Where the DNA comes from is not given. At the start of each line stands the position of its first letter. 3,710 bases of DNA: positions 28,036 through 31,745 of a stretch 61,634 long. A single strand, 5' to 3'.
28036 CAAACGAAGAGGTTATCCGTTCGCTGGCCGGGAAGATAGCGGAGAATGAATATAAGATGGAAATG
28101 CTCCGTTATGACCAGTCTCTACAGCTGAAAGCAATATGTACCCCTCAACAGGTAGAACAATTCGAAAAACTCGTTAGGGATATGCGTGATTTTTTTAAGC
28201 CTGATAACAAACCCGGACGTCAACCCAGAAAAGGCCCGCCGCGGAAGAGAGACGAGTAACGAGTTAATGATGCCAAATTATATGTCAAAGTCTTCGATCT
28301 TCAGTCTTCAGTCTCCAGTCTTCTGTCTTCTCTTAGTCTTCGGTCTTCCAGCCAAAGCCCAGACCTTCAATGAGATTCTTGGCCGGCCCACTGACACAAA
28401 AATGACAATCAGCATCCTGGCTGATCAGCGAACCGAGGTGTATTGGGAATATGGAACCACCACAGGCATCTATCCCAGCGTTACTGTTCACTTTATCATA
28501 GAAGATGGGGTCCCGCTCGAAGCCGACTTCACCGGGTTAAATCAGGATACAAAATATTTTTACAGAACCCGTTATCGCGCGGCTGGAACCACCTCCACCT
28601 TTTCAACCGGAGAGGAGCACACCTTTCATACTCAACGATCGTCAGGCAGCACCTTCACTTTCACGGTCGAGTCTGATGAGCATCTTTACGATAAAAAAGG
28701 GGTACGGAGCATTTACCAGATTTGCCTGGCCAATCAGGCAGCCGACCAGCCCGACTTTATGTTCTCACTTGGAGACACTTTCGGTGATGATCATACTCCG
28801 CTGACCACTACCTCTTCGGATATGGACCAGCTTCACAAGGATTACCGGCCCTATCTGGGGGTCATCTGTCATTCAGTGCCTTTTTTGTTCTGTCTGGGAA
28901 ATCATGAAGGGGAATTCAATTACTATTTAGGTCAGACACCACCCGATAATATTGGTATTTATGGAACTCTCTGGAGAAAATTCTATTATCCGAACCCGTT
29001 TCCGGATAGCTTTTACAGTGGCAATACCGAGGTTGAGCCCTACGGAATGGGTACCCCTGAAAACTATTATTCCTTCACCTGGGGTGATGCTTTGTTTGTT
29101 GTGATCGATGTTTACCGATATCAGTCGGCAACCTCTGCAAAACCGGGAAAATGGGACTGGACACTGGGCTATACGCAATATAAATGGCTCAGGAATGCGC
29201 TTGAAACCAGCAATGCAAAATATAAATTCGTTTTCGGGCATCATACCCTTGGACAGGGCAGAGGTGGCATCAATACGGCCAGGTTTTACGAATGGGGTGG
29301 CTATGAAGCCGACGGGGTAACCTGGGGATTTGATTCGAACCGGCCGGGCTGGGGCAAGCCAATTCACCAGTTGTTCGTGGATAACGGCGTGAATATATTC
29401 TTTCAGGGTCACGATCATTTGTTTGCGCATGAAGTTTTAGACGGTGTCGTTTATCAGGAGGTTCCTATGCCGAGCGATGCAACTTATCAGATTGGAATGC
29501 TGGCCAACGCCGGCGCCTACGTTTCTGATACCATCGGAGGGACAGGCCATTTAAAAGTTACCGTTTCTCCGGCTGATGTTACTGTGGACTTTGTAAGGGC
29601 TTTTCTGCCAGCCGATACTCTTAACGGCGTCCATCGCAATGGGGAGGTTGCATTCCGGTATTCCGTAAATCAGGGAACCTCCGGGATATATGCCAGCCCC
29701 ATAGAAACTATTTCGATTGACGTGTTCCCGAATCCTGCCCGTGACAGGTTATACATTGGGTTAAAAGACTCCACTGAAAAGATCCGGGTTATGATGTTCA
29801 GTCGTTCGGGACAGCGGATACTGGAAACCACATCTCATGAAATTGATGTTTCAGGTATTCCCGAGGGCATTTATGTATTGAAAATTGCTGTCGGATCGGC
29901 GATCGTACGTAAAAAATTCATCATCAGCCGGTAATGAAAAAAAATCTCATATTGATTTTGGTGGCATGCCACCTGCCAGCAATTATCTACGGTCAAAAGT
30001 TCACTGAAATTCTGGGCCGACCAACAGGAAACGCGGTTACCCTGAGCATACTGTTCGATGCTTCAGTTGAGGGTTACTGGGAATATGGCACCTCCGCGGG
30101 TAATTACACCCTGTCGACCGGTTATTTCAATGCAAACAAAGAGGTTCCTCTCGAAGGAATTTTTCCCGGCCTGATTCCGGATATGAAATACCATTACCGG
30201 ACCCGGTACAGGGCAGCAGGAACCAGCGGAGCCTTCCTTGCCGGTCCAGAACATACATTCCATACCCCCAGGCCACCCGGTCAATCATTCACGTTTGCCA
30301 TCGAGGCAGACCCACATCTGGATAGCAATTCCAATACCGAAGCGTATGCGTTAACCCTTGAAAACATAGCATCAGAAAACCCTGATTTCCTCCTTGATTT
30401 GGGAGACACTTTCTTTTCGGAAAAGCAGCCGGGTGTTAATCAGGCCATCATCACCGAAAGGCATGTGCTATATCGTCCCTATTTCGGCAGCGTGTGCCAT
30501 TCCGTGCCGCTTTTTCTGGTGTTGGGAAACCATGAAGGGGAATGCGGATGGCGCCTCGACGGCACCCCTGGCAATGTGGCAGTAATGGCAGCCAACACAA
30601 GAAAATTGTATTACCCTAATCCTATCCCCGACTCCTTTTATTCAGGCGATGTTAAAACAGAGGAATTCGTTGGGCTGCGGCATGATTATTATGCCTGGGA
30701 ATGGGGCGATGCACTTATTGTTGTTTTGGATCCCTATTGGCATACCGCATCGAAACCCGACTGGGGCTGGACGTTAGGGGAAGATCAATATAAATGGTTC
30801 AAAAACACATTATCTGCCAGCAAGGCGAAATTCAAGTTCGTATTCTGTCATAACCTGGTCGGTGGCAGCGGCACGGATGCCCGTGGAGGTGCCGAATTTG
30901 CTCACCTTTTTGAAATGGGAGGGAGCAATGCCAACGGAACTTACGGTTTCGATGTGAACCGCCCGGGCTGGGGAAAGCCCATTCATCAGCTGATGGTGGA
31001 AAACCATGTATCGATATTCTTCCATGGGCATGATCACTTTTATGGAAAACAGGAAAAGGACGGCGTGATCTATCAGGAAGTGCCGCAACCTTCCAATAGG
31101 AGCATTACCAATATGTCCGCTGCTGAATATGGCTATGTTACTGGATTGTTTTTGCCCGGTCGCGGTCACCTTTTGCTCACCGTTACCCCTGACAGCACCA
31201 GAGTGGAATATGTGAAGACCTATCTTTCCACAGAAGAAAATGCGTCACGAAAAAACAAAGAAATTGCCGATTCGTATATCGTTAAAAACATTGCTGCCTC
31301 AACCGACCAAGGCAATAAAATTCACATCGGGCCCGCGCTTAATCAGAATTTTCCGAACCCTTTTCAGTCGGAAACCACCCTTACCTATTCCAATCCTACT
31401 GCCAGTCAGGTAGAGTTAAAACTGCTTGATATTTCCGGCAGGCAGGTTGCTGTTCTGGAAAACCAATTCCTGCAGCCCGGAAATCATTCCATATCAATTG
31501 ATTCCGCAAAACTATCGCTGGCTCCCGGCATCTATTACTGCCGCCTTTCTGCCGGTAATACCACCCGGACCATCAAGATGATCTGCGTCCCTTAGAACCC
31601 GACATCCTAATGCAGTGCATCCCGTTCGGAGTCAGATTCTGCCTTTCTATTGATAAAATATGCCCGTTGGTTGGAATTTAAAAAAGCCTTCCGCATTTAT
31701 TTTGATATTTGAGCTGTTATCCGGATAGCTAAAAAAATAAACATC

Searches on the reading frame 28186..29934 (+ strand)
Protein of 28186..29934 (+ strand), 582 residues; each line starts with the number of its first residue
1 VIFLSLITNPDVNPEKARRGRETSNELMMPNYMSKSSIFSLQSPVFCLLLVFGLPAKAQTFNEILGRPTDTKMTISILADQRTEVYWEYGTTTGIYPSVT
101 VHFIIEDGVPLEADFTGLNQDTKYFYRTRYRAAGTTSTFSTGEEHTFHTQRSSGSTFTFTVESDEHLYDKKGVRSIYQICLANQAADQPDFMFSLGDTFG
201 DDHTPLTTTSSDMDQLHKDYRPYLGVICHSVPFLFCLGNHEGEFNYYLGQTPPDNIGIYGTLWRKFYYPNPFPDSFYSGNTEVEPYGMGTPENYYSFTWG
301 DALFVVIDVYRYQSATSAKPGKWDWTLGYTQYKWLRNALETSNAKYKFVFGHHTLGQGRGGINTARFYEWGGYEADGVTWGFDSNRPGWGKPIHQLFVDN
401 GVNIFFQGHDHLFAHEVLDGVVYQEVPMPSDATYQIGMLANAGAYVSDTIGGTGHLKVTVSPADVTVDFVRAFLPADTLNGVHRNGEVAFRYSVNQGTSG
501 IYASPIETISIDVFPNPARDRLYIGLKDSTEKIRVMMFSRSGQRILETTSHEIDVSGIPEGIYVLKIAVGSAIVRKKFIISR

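Call 78: search_protein_families(library=pfam, proteins=[window:28186-29934:+], max_evalue=0.0001)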
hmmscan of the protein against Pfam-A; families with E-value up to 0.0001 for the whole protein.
window:28186-29934:+ (582 aa): 2 families
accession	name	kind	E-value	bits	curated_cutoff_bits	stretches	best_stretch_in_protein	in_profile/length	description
PF18962.6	Por_Secre_tail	-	1.4e-10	41.7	27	1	513-580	1-75/75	Secretion system C-terminal sorting domain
PF00149.33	Metallophos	-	8.4e-09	36.6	21.5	1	161-411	5-189/191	Calcineurin-like phosphoesterase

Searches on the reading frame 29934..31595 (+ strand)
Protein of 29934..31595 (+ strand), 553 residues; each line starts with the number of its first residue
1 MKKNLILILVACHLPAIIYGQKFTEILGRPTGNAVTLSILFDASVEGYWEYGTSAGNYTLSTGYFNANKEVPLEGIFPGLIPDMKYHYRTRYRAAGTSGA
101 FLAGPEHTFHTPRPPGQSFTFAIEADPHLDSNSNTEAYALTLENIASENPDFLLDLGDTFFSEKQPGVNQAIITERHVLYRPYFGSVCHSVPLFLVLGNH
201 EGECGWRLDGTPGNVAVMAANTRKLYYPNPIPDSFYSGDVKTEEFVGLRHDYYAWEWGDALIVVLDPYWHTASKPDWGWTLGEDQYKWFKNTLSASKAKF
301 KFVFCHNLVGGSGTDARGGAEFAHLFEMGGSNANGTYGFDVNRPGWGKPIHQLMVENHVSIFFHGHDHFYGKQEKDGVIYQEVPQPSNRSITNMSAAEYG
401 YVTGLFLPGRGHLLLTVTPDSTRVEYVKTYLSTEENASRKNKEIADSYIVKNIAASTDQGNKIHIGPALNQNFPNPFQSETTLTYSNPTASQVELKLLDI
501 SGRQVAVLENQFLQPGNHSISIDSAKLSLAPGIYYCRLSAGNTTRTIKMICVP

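Call 78: search_protein_families(library=pfam, proteins=[window:29934-31595:+], max_evalue=0.0001)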
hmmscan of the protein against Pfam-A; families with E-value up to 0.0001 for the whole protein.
window:29934-31595:+ (553 aa): 2 families
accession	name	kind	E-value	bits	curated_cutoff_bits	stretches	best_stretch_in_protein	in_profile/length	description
PF00149.33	Metallophos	-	9.3e-10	39.7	21.5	1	120-369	2-190/191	Calcineurin-like phosphoesterase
PF18962.6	Por_Secre_tail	-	2.5e-09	37.7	27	1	473-550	2-74/75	Secretion system C-terminal sorting domain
